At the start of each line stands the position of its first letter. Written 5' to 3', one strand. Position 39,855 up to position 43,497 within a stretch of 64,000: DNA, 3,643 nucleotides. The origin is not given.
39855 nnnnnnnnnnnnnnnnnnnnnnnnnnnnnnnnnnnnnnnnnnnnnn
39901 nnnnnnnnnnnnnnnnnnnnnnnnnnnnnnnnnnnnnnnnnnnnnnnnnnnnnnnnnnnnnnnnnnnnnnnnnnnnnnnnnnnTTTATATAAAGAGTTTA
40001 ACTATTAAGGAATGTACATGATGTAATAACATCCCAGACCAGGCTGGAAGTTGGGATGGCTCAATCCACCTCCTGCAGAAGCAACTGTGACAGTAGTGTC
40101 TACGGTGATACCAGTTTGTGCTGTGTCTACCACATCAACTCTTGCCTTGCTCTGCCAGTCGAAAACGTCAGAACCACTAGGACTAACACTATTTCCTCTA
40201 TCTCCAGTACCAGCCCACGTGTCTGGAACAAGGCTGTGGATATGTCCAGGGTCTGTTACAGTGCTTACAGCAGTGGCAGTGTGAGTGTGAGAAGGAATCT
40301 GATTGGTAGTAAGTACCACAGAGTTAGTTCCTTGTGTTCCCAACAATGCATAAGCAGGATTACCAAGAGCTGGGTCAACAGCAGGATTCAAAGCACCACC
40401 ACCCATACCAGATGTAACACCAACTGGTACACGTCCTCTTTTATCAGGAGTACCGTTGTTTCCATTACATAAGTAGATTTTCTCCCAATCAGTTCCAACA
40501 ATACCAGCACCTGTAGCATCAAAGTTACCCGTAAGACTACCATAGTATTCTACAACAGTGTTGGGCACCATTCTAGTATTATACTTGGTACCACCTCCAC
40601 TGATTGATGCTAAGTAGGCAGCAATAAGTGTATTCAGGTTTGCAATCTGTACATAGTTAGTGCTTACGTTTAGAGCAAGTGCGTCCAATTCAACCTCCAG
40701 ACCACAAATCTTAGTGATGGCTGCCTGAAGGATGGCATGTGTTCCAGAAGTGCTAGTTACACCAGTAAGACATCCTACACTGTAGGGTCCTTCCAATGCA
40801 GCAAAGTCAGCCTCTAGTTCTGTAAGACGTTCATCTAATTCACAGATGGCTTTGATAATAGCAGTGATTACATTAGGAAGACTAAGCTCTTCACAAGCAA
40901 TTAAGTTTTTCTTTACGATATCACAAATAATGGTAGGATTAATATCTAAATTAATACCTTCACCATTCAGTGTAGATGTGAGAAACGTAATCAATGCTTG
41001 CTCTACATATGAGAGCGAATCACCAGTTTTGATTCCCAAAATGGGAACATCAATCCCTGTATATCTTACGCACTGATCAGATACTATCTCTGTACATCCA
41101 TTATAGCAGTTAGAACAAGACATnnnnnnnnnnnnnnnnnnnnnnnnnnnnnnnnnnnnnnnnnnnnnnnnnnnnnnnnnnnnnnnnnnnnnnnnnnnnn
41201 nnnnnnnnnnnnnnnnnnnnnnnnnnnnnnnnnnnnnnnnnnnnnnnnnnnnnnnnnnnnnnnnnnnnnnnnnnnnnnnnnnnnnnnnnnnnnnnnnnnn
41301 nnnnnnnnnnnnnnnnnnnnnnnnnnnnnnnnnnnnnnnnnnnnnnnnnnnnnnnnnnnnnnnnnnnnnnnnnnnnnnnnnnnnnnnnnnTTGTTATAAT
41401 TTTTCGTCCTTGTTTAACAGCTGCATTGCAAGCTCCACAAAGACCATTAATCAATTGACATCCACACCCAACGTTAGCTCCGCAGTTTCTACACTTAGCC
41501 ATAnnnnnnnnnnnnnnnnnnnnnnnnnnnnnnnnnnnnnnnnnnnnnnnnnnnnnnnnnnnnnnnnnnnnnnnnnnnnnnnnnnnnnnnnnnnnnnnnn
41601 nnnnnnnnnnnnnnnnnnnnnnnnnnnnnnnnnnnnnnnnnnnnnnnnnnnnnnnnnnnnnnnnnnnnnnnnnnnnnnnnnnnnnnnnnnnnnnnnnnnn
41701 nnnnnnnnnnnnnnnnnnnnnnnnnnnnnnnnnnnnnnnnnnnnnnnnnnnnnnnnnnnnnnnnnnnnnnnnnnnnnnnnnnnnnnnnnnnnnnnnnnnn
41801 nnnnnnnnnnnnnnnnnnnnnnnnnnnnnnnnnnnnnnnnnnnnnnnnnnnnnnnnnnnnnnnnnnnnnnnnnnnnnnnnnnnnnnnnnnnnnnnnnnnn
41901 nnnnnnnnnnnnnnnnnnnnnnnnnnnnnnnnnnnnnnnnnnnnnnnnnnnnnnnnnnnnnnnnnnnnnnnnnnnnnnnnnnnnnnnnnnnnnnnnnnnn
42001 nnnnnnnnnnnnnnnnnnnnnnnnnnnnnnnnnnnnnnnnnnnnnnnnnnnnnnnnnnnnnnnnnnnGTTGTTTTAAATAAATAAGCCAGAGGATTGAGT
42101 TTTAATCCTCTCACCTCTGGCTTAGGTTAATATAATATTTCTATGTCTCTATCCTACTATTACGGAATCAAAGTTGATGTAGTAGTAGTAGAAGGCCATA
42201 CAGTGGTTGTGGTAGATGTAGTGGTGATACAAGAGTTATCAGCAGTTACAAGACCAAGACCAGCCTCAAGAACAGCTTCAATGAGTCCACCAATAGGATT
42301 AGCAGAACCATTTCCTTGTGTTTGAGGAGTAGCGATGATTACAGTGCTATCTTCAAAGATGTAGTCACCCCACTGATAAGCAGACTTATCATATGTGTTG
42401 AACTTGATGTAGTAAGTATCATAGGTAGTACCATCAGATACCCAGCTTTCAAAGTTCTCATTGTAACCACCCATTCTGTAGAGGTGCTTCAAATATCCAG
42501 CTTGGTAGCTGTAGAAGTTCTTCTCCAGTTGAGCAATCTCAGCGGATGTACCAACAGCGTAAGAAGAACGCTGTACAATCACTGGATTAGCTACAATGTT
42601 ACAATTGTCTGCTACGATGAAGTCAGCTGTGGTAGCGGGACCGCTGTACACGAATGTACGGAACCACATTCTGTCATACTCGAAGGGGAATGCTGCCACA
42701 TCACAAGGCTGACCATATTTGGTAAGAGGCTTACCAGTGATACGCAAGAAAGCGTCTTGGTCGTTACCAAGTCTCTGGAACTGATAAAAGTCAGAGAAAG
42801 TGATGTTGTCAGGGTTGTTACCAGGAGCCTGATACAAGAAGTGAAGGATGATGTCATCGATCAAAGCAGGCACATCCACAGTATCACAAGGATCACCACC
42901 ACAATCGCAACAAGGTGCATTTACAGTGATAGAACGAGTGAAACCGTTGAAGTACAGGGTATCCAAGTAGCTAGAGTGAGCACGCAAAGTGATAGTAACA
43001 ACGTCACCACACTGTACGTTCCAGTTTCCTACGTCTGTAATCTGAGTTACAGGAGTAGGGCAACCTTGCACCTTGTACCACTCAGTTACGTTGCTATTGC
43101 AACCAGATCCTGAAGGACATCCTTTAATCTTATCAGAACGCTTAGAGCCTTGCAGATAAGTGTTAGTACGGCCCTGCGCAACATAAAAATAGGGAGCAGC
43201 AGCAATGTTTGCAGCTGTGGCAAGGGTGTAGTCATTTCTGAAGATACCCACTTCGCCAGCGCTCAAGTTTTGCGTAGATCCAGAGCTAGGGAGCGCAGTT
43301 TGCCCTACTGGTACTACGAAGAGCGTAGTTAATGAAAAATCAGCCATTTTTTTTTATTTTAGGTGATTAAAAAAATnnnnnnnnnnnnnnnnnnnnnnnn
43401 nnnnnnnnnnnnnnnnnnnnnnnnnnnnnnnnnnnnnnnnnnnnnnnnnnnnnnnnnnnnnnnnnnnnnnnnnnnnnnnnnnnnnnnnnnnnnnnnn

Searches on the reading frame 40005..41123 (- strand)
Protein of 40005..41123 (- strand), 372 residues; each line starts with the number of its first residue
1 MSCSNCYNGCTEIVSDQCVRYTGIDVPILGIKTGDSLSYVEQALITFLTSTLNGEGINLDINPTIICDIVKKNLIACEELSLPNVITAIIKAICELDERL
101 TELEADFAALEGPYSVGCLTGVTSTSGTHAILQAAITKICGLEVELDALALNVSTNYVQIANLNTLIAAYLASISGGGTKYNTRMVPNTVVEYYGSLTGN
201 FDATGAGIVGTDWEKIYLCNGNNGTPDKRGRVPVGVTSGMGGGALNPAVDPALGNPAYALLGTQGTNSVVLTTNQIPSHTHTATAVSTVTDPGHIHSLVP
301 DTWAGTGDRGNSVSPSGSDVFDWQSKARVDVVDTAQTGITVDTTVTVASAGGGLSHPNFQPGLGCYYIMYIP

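Call 12: search_protein_families(library=phrogs, proteins=[window:40005-41123:-], max_evalue=0.00001)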
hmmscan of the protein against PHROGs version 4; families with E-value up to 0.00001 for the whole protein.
window:40005-41123:- (372 aa): 2 families
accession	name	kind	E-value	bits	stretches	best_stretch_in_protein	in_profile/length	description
phrog_8763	-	tail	1.4e-21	77.4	1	206-370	603-747/1024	tail protein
phrog_8469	-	tail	5.1e-15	56.6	1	203-370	135-300/303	tail fiber protein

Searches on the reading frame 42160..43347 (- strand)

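Call 12: search_protein_families(library=phrogs, proteins=[window:42160-43347:-], max_evalue=0.00001)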
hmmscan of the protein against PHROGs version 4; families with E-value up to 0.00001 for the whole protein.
window:42160-43347:- (395 aa): 1 family
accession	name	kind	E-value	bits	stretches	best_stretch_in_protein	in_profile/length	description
phrog_15060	-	unknown function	1.9e-06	28.1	1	11-160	13-162/411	-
